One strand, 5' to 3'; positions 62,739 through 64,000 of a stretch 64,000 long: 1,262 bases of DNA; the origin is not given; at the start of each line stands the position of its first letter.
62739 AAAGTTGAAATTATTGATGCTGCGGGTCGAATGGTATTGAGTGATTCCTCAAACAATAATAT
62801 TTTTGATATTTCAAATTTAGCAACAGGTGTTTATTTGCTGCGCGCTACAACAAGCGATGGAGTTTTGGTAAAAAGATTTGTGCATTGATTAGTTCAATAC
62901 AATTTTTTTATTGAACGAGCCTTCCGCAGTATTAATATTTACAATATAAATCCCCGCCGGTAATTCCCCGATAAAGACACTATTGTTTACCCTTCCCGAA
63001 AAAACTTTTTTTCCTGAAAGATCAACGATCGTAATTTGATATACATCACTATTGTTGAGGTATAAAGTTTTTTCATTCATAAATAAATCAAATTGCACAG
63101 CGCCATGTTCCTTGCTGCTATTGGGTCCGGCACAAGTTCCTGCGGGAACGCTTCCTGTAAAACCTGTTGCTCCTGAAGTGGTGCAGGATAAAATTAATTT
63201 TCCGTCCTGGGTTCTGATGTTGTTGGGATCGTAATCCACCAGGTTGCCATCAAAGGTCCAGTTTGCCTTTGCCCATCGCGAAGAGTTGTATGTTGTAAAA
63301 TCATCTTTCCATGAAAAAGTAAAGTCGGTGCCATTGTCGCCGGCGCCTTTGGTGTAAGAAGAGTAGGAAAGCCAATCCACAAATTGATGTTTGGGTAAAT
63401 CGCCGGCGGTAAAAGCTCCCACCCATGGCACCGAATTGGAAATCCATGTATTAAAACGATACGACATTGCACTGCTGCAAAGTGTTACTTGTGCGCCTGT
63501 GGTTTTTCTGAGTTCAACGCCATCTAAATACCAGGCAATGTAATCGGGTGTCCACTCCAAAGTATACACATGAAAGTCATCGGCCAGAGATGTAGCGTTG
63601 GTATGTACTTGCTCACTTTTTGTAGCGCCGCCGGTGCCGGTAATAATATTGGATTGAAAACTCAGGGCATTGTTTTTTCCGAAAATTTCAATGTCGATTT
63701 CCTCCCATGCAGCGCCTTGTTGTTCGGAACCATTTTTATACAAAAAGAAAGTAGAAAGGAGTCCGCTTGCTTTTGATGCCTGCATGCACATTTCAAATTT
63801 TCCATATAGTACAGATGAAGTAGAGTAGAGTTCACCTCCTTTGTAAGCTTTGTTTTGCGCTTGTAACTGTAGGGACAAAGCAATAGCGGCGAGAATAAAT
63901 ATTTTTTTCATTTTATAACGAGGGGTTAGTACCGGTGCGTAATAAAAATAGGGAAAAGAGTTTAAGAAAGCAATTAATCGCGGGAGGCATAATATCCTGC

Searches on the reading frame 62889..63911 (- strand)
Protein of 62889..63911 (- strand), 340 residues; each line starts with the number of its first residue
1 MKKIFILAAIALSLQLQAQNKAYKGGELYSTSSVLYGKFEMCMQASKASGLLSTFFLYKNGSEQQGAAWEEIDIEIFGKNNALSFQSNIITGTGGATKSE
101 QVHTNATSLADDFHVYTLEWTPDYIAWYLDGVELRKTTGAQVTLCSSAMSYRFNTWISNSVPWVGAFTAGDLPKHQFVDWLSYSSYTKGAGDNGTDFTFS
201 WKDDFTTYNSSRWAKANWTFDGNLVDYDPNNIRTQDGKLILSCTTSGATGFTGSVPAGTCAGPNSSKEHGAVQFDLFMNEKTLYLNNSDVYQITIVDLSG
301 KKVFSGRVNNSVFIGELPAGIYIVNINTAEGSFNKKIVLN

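Call 49: search_protein_families(library=pfam, proteins=[window:62889-63911:-], max_evalue=0.001)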
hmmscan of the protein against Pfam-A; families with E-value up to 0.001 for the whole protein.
window:62889-63911:- (340 aa): 2 families
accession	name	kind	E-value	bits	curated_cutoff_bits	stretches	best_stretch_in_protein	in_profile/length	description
PF00722.28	Glyco_hydro_16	-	5e-26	91.6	22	1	14-156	22-157/175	Glycosyl hydrolases family 16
PF18962.6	Por_Secre_tail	-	8.6e-07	29.6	27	1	287-338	18-74/75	Secretion system C-terminal sorting domain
